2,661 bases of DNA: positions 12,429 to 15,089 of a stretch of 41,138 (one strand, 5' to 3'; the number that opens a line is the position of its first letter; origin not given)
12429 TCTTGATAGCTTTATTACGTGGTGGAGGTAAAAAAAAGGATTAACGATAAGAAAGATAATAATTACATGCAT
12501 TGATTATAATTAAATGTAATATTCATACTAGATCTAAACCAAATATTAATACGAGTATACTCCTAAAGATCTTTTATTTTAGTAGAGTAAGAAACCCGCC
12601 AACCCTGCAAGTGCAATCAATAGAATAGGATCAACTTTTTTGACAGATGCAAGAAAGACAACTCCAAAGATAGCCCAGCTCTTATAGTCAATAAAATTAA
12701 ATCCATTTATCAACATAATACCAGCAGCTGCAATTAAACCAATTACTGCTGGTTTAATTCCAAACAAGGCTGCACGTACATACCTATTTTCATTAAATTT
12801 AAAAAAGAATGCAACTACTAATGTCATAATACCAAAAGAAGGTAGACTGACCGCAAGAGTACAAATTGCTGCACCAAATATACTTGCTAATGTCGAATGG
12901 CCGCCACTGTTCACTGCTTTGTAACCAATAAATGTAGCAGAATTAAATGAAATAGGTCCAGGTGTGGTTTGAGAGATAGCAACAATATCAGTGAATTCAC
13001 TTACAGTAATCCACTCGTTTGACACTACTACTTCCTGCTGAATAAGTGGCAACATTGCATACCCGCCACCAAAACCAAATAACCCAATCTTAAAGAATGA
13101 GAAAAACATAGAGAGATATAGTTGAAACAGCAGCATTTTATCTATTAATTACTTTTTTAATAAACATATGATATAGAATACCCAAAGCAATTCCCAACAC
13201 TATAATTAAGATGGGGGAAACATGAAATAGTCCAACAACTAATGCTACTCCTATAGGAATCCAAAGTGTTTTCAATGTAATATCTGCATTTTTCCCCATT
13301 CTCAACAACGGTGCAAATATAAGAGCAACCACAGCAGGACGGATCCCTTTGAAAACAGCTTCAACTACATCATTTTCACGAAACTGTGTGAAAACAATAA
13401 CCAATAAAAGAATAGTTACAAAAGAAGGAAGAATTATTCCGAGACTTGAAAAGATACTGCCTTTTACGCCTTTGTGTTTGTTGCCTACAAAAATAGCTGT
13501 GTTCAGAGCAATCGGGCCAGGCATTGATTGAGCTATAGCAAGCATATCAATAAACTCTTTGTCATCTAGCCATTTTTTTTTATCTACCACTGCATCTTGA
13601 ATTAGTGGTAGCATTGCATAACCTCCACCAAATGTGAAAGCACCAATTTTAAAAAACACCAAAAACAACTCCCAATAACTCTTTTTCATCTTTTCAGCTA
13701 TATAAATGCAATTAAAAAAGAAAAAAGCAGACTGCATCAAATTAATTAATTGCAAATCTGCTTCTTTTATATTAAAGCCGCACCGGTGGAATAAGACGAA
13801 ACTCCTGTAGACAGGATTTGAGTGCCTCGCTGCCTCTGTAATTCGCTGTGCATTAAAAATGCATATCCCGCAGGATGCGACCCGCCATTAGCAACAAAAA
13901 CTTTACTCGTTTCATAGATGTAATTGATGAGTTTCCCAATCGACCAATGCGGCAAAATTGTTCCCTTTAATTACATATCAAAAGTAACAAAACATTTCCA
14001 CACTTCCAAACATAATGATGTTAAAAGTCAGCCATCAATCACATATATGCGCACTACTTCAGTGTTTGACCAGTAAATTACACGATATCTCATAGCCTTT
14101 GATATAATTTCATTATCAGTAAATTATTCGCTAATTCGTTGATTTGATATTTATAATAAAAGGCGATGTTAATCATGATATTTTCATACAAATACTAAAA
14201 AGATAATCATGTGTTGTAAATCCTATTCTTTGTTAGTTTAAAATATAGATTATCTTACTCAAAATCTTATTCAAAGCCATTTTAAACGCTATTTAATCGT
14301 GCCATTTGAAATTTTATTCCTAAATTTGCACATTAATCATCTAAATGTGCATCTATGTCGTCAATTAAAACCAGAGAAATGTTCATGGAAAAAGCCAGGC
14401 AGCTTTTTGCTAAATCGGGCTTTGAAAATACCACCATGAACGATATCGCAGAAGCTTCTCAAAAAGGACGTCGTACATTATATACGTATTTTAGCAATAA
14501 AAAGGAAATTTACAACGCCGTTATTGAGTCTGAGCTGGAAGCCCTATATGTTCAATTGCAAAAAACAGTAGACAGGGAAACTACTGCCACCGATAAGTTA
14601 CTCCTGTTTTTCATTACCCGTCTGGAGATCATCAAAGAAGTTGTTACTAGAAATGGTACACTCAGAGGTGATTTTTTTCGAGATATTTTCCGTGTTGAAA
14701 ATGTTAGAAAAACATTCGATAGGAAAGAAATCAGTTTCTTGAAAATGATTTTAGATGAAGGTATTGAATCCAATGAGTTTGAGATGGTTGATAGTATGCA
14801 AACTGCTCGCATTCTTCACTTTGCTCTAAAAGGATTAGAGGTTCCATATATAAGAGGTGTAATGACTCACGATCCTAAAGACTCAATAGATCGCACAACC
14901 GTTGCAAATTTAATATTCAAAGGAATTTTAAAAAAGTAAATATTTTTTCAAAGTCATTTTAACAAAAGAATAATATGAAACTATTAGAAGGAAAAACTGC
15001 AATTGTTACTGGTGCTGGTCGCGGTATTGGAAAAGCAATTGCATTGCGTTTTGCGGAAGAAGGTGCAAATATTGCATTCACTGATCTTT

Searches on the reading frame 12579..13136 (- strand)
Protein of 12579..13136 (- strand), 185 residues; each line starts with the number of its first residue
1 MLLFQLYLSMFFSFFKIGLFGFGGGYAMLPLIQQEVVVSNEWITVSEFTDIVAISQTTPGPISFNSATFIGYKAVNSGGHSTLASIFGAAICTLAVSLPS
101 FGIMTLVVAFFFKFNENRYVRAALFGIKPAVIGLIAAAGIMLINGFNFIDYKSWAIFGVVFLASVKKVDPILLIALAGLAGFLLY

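Call 23: search_protein_families(library=pfam, proteins=[window:12579-13136:-], max_evalue=0.01)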
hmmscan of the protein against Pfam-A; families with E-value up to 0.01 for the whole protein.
window:12579-13136:- (185 aa): 1 family
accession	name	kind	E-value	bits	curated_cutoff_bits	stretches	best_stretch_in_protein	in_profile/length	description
PF02417.20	Chromate_transp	-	8.8e-50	169.4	28.6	1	9-182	2-166/166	Chromate transporter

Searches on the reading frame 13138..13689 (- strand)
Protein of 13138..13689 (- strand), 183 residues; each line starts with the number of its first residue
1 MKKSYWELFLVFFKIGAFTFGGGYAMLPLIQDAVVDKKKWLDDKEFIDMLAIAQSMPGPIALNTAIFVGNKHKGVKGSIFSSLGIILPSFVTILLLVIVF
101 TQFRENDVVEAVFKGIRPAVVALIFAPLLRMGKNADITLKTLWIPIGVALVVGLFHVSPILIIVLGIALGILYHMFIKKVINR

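Call 23: search_protein_families(library=pfam, proteins=[window:13138-13689:-], max_evalue=0.01)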
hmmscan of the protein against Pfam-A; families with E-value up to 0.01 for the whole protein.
window:13138-13689:- (183 aa): 1 family
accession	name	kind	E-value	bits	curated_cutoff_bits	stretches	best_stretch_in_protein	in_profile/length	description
PF02417.20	Chromate_transp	-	2.8e-56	190.5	28.6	1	6-171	1-166/166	Chromate transporter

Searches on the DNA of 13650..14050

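Call 29: search_rna_families(source=window, start=13650, end=14050, threshold=evalue, max_evalue=10)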
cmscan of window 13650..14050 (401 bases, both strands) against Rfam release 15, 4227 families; matches with E-value up to 10: 8.
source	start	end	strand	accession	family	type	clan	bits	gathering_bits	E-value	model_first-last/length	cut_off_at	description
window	13770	13954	-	RF01693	Bacteroidales-1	Gene; sRNA;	-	130.7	60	1e-23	1-179/179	no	Bacteroidales-1 6S-Bacteroidales RNA suggested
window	13799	13932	-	RF01685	6S-Flavo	Gene; sRNA;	-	32.8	85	0.0032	1-108/108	no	6S-Flavo RNA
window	13917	13977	+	RF00266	snoZ17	Gene; snRNA; snoRNA; CD-box;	CL00053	15.8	44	3.8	1-71/71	no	Small nucleolar RNA Z17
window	13709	13774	-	RF00834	mir-268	Gene; miRNA;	-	15.7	47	6.9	1-89/89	no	mir-268 microRNA precursor family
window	13694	13739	-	RF04332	Plastid-rpoB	Cis-reg;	-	15.6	45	3.8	1-49/49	no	Plastid-rpoB 5UTR RNA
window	13735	13778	-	RF02750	ES003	Gene; sRNA;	-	15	37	1.9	1-53/53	no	ES003 sRNA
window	13650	13699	-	RF00218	SNORD46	Gene; snRNA; snoRNA; CD-box;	CL00061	12.9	40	8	1-50/104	3'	Small nucleolar RNA SNORD46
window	13690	13733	-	RF02060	STnc410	Gene; sRNA;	-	10.7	50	8.3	1-158/158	no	Enterobacterial sRNA STnc410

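Call 32: search_rna_families(source=window, start=13760, end=13965, threshold=evalue, max_evalue=1, show_alignments=2)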
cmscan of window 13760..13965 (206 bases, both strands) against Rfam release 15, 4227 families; matches with E-value up to 1: 2.
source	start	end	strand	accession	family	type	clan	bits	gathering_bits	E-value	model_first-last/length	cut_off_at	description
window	13770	13954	-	RF01693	Bacteroidales-1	Gene; sRNA;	-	130.7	60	5.2e-24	1-179/179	no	Bacteroidales-1 6S-Bacteroidales RNA suggested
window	13799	13932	-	RF01685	6S-Flavo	Gene; sRNA;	-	32.8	85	0.0017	1-108/108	no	6S-Flavo RNA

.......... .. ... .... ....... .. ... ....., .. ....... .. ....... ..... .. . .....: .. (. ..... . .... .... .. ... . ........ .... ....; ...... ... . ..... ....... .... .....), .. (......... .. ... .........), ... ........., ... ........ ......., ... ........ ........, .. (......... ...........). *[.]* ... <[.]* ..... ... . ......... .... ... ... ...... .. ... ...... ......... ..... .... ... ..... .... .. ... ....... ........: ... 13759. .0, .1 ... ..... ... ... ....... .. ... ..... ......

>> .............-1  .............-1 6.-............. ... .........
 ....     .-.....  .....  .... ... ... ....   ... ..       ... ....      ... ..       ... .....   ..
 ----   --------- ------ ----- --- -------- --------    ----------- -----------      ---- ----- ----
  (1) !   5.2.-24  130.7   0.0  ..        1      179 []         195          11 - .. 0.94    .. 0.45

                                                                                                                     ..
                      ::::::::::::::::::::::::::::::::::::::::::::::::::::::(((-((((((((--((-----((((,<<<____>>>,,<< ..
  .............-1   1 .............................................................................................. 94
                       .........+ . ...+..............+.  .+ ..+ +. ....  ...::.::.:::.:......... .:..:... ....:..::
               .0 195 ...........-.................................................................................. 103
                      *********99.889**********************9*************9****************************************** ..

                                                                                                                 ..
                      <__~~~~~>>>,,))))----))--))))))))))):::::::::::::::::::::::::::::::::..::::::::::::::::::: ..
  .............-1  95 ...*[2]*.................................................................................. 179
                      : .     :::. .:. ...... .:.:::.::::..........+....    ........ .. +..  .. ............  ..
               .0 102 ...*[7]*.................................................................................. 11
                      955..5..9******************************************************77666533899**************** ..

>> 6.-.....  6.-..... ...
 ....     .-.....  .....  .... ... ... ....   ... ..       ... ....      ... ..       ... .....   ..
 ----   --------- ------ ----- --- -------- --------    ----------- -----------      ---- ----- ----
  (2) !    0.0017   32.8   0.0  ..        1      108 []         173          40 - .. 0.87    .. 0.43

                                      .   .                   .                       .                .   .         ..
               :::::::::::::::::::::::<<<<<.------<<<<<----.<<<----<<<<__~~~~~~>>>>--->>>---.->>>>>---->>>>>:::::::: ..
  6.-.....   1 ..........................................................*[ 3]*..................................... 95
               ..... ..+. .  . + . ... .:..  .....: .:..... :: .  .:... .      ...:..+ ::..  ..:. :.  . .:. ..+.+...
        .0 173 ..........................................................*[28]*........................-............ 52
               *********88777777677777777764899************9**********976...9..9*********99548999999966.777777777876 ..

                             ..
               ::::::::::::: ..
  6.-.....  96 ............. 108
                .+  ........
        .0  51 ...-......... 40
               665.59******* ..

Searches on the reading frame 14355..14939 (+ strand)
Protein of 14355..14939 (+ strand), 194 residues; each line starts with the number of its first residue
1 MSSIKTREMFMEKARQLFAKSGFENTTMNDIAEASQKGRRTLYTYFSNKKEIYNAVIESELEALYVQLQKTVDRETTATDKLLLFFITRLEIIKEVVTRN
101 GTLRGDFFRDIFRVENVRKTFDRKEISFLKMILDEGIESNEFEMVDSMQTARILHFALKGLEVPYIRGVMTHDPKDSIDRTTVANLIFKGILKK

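Call 23: search_protein_families(library=pfam, proteins=[window:14355-14939:+], max_evalue=0.01)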
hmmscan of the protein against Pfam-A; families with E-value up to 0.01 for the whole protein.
window:14355-14939:+ (194 aa): 2 families
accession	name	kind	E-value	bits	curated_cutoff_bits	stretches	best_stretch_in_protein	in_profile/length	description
PF00440.29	TetR_N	-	1e-13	51.3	24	1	11-56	2-47/47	Bacterial regulatory proteins, tetR family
PF13022.12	HTH_Tnp_1_2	-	0.005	17.4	27.9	1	13-88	14-95/122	Helix-turn-helix of insertion element transposase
